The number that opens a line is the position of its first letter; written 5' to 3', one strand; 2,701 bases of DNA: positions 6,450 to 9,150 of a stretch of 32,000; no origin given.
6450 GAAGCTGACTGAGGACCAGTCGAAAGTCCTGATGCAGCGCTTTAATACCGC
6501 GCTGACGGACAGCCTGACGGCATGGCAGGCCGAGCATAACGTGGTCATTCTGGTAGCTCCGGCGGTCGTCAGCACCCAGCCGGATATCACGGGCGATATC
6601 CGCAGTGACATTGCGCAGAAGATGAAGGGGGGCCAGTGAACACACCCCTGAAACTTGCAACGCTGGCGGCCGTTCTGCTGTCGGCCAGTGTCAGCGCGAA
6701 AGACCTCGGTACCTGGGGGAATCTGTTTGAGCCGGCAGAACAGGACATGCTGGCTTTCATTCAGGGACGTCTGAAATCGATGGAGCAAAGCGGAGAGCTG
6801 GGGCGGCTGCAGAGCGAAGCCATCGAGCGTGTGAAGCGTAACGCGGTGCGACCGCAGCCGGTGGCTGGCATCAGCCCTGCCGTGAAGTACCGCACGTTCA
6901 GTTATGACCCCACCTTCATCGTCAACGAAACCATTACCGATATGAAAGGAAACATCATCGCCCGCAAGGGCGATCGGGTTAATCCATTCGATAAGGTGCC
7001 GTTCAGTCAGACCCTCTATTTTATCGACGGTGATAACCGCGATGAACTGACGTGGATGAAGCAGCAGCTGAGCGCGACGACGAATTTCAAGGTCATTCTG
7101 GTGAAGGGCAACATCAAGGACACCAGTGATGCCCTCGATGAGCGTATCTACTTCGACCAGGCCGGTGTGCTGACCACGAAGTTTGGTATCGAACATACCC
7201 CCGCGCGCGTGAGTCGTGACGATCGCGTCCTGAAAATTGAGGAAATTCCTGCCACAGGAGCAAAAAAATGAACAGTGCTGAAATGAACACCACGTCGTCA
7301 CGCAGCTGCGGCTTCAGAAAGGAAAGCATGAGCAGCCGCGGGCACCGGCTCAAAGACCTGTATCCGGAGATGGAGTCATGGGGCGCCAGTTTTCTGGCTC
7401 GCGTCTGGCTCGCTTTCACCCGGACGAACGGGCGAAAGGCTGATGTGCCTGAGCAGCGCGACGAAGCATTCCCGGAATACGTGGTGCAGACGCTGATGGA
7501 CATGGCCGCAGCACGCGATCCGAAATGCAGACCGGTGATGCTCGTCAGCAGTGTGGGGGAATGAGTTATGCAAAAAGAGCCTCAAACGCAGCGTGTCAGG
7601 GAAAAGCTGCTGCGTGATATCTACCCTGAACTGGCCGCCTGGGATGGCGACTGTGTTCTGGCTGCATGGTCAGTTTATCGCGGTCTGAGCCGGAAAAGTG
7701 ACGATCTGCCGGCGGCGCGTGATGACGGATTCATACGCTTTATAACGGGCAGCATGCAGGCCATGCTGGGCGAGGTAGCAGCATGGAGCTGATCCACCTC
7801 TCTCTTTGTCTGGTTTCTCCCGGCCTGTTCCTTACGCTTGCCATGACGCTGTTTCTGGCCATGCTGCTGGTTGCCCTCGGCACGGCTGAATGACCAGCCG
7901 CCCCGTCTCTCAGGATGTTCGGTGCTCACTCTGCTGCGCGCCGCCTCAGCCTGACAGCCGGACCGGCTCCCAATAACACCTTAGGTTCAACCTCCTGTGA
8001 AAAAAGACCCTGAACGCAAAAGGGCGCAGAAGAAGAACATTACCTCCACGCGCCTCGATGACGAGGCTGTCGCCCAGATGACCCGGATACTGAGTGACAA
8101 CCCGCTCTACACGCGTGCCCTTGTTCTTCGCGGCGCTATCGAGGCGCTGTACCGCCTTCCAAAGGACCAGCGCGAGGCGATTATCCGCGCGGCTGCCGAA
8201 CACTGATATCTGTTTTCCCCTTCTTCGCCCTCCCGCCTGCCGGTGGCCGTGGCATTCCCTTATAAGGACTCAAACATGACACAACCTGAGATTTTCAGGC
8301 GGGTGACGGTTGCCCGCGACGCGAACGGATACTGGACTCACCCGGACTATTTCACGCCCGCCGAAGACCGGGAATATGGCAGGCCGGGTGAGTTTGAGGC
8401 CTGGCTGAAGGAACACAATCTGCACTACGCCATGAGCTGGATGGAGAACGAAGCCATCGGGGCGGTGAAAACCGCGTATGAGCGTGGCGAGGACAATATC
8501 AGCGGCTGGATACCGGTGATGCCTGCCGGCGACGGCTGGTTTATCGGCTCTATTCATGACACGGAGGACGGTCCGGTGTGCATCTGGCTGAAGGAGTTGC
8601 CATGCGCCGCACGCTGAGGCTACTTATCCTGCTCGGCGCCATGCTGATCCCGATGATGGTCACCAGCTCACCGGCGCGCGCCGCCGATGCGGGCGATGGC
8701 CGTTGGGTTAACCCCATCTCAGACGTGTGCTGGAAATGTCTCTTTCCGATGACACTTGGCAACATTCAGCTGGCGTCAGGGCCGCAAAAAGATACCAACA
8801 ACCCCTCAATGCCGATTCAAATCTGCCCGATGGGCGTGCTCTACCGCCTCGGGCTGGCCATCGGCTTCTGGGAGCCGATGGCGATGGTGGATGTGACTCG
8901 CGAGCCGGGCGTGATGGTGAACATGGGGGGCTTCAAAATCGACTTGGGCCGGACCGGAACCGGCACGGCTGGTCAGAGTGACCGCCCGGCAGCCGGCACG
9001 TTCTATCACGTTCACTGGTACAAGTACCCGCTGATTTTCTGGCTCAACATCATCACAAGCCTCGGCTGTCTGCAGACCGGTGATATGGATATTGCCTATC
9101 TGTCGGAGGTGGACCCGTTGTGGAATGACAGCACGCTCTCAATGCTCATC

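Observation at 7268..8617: Non-canonical 1.35-kb five-ORF block inserted between traW and traU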

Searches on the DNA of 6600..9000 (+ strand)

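Call 4: search_dna_similar(query=window:6600-9000:+, collection=plasmids, mode=near, max_rows=30)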
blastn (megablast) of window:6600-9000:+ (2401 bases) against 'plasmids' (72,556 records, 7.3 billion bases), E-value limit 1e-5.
Records with a match: 14; places in all: 14; records where one place covers at least 80% of the query: 0.
Best place of each record, by identity: 80-90% 10; 60-80% 4.
By first word of the organism name: Enterobacter 13; Kosakonia 1.
By predicted mobility (MOB-suite, as given by PLSDB): conjugative 14.
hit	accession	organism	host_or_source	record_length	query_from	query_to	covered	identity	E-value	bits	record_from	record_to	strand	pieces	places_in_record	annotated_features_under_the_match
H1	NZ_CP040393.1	Kosakonia radicincitans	Homo sapiens,blood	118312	79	672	25%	78.4%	7e-103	383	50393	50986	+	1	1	traW: type-F conjugative transfer system protein TraW | hypothetical protein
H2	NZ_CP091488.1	Enterobacter cloacae complex sp. ECL411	cell culture,urine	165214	1922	2398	20%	76.2%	2e-59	239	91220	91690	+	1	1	traU: conjugal transfer pilus assembly protein TraU | hypothetical protein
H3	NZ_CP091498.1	Enterobacter cloacae complex sp. ECL404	cell culture,Drainage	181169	1922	2398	20%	76.2%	2e-59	239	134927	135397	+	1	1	traU: conjugal transfer pilus assembly protein TraU | hypothetical protein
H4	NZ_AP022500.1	Enterobacter kobei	-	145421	1922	2398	20%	75.9%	7e-58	233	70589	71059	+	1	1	traU: conjugal transfer pilus assembly protein TraU | hypothetical protein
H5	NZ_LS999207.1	Enterobacter hormaechei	-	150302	2090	2398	13%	80.6%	2e-59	239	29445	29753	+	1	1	traU: conjugal transfer pilus assembly protein TraU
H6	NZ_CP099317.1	Enterobacter hormaechei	culture,Pooled sediment sample ...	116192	2090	2398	13%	80.6%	2e-59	239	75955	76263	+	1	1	traU: conjugal transfer pilus assembly protein TraU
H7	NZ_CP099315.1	Enterobacter hormaechei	culture,Pooled sediment sample ...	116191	2090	2398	13%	80.6%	2e-59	239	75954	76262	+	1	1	traU: conjugal transfer pilus assembly protein TraU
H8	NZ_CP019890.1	Enterobacter hormaechei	bacteria culture,high concentration of ...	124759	2093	2401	13%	80.3%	7e-58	233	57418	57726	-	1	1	traU: conjugal transfer pilus assembly protein TraU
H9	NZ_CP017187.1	Enterobacter hormaechei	Homo sapiens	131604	2093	2401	13%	80.3%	7e-58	233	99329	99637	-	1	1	traU: conjugal transfer pilus assembly protein TraU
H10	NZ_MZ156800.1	Enterobacter cloacae complex sp.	-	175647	2093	2401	13%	80.3%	7e-58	233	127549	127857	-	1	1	traU: conjugal transfer pilus assembly protein TraU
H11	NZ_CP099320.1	Enterobacter hormaechei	culture,Pooled soil sample collected ...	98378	2090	2398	13%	80.3%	7e-58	233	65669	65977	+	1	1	traU: conjugal transfer pilus assembly protein TraU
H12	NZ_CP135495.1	Enterobacter hormaechei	Homo sapiens,bacterial culture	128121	2090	2398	13%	80.3%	7e-58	233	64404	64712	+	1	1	traU: conjugal transfer pilus assembly protein TraU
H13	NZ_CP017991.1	Enterobacter cloacae complex sp. ECNIH7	-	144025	2105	2401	12%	80.8%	7e-58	233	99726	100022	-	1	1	traU: conjugal transfer pilus assembly protein TraU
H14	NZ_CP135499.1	Enterobacter cloacae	Homo sapiens,bacterial culture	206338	2105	2401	12%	80.8%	7e-58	233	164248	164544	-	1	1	traU: conjugal transfer pilus assembly protein TraU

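Call 7: get_annotated_region(hit=H1, flank=4000)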
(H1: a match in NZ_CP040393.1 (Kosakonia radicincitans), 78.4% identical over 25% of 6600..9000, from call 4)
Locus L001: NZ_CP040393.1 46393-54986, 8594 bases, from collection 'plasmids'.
description: Kosakonia radicincitans strain DSM 107547 plasmid pKrDSM107547, complete sequence
organism: Kosakonia radicincitans (NCBI taxid 283686)
taxonomy: Bacteria; Pseudomonadota; Gammaproteobacteria; Enterobacterales; Enterobacteriaceae; Kosakonia; Kosakonia radicincitans
host: -; source: Homo sapiens,blood; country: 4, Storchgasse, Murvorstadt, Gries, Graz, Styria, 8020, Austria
typing (MOB-suite, as given by PLSDB): conjugative; replicon rep_cluster_2268; relaxase MOBF; mating-pair formation MPF_F
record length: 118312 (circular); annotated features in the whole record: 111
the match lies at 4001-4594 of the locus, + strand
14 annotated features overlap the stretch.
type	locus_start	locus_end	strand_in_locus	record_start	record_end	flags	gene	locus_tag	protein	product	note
CDS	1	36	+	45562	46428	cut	-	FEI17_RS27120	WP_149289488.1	prohibitin family protein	-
CDS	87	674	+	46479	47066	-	traV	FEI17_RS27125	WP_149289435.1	type IV conjugative transfer system lipoprotein TraV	-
CDS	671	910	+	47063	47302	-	-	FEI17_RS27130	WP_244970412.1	hypothetical protein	-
CDS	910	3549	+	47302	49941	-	traC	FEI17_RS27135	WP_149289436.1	type IV secretion system protein TraC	-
CDS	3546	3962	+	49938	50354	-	trbI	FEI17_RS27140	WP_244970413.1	type-F conjugative transfer system protein TrbI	-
CDS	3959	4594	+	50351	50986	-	traW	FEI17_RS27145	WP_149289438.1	type-F conjugative transfer system protein TraW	-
CDS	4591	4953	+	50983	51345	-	-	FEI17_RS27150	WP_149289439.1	hypothetical protein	-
CDS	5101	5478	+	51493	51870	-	-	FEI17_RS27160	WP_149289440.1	hypothetical protein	-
CDS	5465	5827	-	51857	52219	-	-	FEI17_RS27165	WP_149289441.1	hypothetical protein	-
CDS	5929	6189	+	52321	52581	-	-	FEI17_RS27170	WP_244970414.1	hypothetical protein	-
CDS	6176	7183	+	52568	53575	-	-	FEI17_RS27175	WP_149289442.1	hypothetical protein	-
CDS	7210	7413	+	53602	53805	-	-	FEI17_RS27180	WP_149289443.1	hypothetical protein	-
CDS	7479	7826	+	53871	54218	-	-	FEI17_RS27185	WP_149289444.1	hypothetical protein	-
CDS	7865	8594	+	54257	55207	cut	traU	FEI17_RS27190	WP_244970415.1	conjugal transfer pilus assembly protein TraU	-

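Call 8: get_annotated_region(hit=H2, flank=4000)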
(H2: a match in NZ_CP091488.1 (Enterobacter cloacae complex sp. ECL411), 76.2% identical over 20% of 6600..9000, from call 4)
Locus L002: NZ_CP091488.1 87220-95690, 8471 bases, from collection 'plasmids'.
description: Enterobacter cloacae complex sp. ECL411 plasmid unnamed2, complete sequence
organism: Enterobacter cloacae complex sp. ECL411 (NCBI taxid 2912629)
taxonomy: Bacteria; Pseudomonadota; Gammaproteobacteria; Enterobacterales; Enterobacteriaceae; Enterobacter; Enterobacter cloacae complex sp. ECL411
host: -; source: cell culture,urine; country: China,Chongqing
typing (MOB-suite, as given by PLSDB): conjugative; replicon IncFIB,IncFII; relaxase MOBF; mating-pair formation MPF_F
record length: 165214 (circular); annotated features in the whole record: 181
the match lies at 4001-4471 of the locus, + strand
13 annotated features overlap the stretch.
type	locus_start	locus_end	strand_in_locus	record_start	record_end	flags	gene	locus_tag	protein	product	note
CDS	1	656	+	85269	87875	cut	traC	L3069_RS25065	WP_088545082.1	type IV secretion system protein TraC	-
CDS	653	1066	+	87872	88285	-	trbI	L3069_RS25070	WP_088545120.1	type-F conjugative transfer system protein TrbI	-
CDS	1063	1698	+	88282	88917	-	traW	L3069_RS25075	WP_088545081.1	type-F conjugative transfer system protein TraW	-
CDS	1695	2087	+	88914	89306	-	-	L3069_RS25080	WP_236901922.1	hypothetical protein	-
CDS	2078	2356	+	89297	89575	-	-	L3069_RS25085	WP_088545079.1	hypothetical protein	-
CDS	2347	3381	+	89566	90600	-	-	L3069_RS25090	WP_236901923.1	hypothetical protein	-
CDS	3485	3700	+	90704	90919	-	-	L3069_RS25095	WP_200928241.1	hypothetical protein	-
CDS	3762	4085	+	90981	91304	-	-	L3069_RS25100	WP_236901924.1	hypothetical protein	-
CDS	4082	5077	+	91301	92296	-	traU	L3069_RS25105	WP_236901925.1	conjugal transfer pilus assembly protein TraU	-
CDS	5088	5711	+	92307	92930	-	trbC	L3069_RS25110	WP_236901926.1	type-F conjugative transfer system pilin assembly protein TrbC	-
CDS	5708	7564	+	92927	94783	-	traN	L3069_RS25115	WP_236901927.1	type-F conjugative transfer system mating-pair stabilization protein TraN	-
CDS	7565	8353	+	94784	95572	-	traF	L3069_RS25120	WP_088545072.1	type-F conjugative transfer system pilin assembly protein TraF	-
CDS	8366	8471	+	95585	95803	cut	-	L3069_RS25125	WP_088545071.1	hypothetical protein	-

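Call 29: search_dna_similar(query=window:7894-7996:+, collection=plasmids, mode=distant, max_rows=40, rows=spread, max_evalue=0.01)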
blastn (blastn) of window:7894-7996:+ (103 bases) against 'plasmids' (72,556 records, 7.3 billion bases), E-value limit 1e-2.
Records with a match: 308; places in all: 323; records where one place covers at least 80% of the query: 0.
Best place of each record, by identity: 90-95% 231; 80-90% 64; 60-80% 13.
By first word of the organism name: Enterobacter 113; Escherichia 106; Klebsiella 38; Pantoea 16; Salmonella 13; Citrobacter 6; Shigella 5; Atlantibacter 2; Erwinia 2; Cronobacter 2; and 5 more.
By predicted mobility (MOB-suite, as given by PLSDB): conjugative 248; non-mobilizable 39; mobilizable 21.
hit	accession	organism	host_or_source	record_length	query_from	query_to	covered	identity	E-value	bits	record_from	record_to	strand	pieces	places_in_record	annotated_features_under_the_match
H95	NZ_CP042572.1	Enterobacter hormaechei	Whole organism,Shower 3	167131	5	81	75%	83.1%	3e-13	82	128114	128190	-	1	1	none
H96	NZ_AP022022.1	Klebsiella sp. WP3-S18-ESBL-05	-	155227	17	72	54%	89.3%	1e-11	75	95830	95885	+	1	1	none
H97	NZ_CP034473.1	Pantoea agglomerans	food,leaf from rome apple cultivar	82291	7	66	58%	78.3%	5e-4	51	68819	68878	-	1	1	none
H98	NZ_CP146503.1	Erwinia persicina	Cell culture,Leaf wash from mixed-leaf ...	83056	5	58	52%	79.6%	2e-3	49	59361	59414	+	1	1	none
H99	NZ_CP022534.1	Enterobacter hormaechei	Homo sapiens,endotracheal tube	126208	17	61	44%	91.1%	2e-8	64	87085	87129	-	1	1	none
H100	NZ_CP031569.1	Enterobacter hormaechei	Homo sapiens,Rectal swab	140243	17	61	44%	91.1%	2e-8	64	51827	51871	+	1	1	none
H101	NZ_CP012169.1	Enterobacter hormaechei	Homo sapiens,bronchoalveolar ...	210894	17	61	44%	91.1%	2e-8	64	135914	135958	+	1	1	none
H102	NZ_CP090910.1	Enterobacter hormaechei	sing cell,Chicken feed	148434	17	61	44%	91.1%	2e-8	64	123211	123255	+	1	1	none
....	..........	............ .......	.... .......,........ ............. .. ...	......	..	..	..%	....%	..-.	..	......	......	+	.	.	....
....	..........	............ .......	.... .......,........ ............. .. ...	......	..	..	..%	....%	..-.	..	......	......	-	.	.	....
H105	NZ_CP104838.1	Enterobacter cloacae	Homo sapiens,other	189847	17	61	44%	91.1%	2e-8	64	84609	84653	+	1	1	none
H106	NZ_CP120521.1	Enterobacter roggenkampii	Homo sapiens,feces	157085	17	61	44%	91.1%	2e-8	64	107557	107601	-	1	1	none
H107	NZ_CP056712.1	Enterobacter asburiae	culture,Freshwater sample from upstream ...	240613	17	61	44%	91.1%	2e-8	64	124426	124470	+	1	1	none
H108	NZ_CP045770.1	Enterobacter cancerogenus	food,cilantro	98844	17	61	44%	91.1%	2e-8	64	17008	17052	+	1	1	none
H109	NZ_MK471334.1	Enterobacter cloacae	-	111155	17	61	44%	91.1%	2e-8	64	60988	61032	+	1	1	none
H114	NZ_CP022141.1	Salmonella enterica subsp. salamae serovar 55:k:z39 str. ...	Chamaeleonidae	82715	23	62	39%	87.8%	2e-3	49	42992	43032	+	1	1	none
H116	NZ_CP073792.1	Klebsiella pneumoniae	Homo sapiens,blood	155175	23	59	36%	89.2%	5e-4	50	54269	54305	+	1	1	none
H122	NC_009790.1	Escherichia coli O139:H28 str. E24377A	-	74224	23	55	32%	90.9%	6e-3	47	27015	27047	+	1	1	none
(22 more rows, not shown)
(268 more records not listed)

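Call 30: search_rna_families(source=window, start=7000, end=8900, threshold=evalue, max_evalue=1)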
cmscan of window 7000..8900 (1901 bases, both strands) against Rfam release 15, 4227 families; matches with E-value up to 1: 0.
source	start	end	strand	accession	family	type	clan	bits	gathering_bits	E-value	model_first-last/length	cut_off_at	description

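Call 32: get_annotated_region(hit=H122, flank=3000)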
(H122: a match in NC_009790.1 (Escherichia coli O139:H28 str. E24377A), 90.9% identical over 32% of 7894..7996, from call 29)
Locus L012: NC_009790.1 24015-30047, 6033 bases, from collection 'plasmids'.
description: Escherichia coli O139:H28 str. E24377A plasmid pETEC_74, complete sequence
organism: Escherichia coli O139:H28 str. E24377A (NCBI taxid 331111)
taxonomy: Bacteria; Pseudomonadota; Gammaproteobacteria; Enterobacterales; Enterobacteriaceae; Escherichia; Escherichia coli; Escherichia coli O139:H28 str. E24377A
host: -; source: -; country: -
typing (MOB-suite, as given by PLSDB): conjugative; replicon IncFIA,IncFIA,IncFII; relaxase MOBP; mating-pair formation MPF_F
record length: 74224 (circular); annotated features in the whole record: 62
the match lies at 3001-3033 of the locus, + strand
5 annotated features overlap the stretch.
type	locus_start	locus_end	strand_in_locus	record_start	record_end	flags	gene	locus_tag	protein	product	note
CDS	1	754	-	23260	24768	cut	ltrA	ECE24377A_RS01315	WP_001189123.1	group II intron reverse transcriptase/maturase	GO:0000373 - Group II intron splicing [Evidence IEA]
CDS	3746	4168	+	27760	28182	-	-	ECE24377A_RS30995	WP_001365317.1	DUF1380 family protein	-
CDS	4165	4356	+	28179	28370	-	-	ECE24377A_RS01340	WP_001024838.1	hypothetical protein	-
CDS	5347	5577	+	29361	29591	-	-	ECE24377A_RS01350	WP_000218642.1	hypothetical protein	-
CDS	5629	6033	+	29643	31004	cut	-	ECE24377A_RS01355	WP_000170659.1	DUF3560 domain-containing protein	-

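Call 33: get_annotated_region(hit=H116, flank=3000)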
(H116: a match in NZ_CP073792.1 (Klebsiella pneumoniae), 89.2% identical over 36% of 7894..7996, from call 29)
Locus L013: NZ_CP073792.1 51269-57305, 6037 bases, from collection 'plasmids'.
description: Klebsiella pneumoniae isolate KP_NORM_BLD_2010_71621 plasmid unnamed_1, complete sequence
organism: Klebsiella pneumoniae (NCBI taxid 573)
taxonomy: Bacteria; Pseudomonadota; Gammaproteobacteria; Enterobacterales; Enterobacteriaceae; Klebsiella; Klebsiella pneumoniae
host: -; source: Homo sapiens,blood; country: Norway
typing (MOB-suite, as given by PLSDB): conjugative; replicon IncFIB,IncFII; relaxase MOBF,MOBF; mating-pair formation MPF_F
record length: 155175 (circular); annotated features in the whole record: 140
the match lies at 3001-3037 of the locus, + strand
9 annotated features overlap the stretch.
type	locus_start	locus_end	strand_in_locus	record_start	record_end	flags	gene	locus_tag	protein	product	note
CDS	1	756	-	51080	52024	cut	-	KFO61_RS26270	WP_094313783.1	hypothetical protein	-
CDS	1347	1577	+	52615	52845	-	vapB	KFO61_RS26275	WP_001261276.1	type II toxin-antitoxin system VapB family antitoxin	-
CDS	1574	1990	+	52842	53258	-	-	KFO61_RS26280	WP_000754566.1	type II toxin-antitoxin system VapC family toxin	-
CDS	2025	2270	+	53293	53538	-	-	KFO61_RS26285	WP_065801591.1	hypothetical protein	-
CDS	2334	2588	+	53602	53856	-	-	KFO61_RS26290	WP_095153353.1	hypothetical protein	-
CDS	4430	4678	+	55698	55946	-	-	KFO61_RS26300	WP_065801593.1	hypothetical protein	-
CDS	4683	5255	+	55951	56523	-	-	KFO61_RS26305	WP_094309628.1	hypothetical protein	-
CDS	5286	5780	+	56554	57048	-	-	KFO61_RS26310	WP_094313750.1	DNA-binding protein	-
CDS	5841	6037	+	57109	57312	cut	-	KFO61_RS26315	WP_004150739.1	HHA domain-containing protein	-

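Call 41: get_annotated_region(hit=H95, flank=3000)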
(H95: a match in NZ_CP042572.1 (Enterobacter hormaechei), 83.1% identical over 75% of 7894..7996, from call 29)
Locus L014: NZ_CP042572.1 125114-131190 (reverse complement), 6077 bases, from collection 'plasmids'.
description: Enterobacter hormaechei strain E5 plasmid pE5_001, complete sequence
organism: Enterobacter hormaechei (NCBI taxid 158836)
taxonomy: Bacteria; Pseudomonadota; Gammaproteobacteria; Enterobacterales; Enterobacteriaceae; Enterobacter; Enterobacter hormaechei
host: -; source: Whole organism,Shower 3; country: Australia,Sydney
typing (MOB-suite, as given by PLSDB): conjugative; relaxase MOBF; mating-pair formation MPF_F
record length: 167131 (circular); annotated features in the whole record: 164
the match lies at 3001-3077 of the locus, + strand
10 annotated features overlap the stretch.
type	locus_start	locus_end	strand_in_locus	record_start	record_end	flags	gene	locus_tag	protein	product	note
CDS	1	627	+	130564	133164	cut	traC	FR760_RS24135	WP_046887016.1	type IV secretion system protein TraC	-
CDS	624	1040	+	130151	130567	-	trbI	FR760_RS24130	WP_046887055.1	type-F conjugative transfer system protein TrbI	-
CDS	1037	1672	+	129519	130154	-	traW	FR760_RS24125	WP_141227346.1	type-F conjugative transfer system protein TraW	-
CDS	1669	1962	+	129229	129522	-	-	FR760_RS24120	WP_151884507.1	hypothetical protein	-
CDS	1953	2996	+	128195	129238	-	-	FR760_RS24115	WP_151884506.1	hypothetical protein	-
CDS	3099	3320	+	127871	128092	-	-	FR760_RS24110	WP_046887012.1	hypothetical protein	-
CDS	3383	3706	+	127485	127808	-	-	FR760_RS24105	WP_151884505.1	hypothetical protein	-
CDS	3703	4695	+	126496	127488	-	traU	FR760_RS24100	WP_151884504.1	conjugal transfer pilus assembly protein TraU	-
CDS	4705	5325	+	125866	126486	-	trbC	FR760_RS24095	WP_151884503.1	type-F conjugative transfer system pilin assembly protein TrbC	-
CDS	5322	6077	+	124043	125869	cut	traN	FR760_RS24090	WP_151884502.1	type-F conjugative transfer system mating-pair stabilization protein TraN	-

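Call 42: get_annotated_region(hit=H97, flank=3000)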
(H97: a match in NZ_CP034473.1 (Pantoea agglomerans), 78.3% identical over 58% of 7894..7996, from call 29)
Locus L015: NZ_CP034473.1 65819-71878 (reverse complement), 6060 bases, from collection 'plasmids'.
description: Pantoea agglomerans strain CFSAN047153 plasmid pCFSAN047153_4, complete sequence
organism: Pantoea agglomerans (NCBI taxid 549)
taxonomy: Bacteria; Pseudomonadota; Gammaproteobacteria; Enterobacterales; Erwiniaceae; Pantoea; Pantoea agglomerans
host: -; source: food,leaf from rome apple cultivar; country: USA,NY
typing (MOB-suite, as given by PLSDB): conjugative; replicon rep_cluster_1203; relaxase MOBF; mating-pair formation MPF_F
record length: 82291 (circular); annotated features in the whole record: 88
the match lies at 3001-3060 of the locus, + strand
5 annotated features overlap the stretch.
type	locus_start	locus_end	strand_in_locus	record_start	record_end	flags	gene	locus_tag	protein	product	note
CDS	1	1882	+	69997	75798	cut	mobF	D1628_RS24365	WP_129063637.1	MobF family relaxase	-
CDS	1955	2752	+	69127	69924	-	-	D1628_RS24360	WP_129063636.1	DsbA family protein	-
CDS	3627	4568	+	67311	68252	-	repA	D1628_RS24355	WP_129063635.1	plasmid replication initiator RepA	-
CDS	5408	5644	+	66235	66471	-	-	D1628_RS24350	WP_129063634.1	DUF2767 family protein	-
CDS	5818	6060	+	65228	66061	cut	-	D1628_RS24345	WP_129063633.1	RNase A-like domain-containing protein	-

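Call 43: get_annotated_region(hit=H114, flank=3000)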
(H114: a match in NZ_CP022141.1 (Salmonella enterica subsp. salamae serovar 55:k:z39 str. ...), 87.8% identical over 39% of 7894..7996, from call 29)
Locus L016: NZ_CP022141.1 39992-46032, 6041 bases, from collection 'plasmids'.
description: Salmonella enterica subsp. salamae serovar 55:k:z39 str. 1315K plasmid unnamed2, complete sequence
organism: Salmonella enterica subsp. salamae serovar 55:k:z39 str. 1315K (NCBI taxid 1243602)
taxonomy: Bacteria; Pseudomonadota; Gammaproteobacteria; Enterobacterales; Enterobacteriaceae; Salmonella; Salmonella enterica; Salmonella enterica subsp. salamae serovar 55:k:z39 str. 1315K
host: -; source: Chamaeleonidae; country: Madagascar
typing (MOB-suite, as given by PLSDB): conjugative; replicon rep_cluster_505; relaxase MOBP; mating-pair formation MPF_I
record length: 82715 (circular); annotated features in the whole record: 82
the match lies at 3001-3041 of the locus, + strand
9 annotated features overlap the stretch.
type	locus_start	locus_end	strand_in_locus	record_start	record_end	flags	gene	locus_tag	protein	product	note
CDS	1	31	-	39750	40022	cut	-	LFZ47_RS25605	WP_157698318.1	hypothetical protein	-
CDS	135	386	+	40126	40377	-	-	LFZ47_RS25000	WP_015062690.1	type II toxin-antitoxin system Phd/YefM family antitoxin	GO:0045927 - positive regulation of growth [Evidence IEA]; GO:0006355 - regulation of DNA-templated transcription ...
CDS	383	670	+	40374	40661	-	-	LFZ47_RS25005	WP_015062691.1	type II toxin-antitoxin system RelE/ParE family toxin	GO:0030541 - plasmid partitioning [Evidence IEA]; GO:0051290 - protein heterotetramerization [Evidence IEA]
CDS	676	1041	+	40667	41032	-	-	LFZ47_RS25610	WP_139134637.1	hypothetical protein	-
CDS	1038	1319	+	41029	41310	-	-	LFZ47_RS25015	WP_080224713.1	hypothetical protein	-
CDS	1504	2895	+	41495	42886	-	cysS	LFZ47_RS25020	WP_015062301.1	cysteine--tRNA ligase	GO:0006423 - cysteinyl-tRNA aminoacylation [Evidence IEA]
CDS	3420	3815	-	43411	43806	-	-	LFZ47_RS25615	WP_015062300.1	hypothetical protein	-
CDS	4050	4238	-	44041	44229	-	-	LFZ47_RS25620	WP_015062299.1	hypothetical protein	-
CDS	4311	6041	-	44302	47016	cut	-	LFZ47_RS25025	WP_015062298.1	DotA/TraY family protein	-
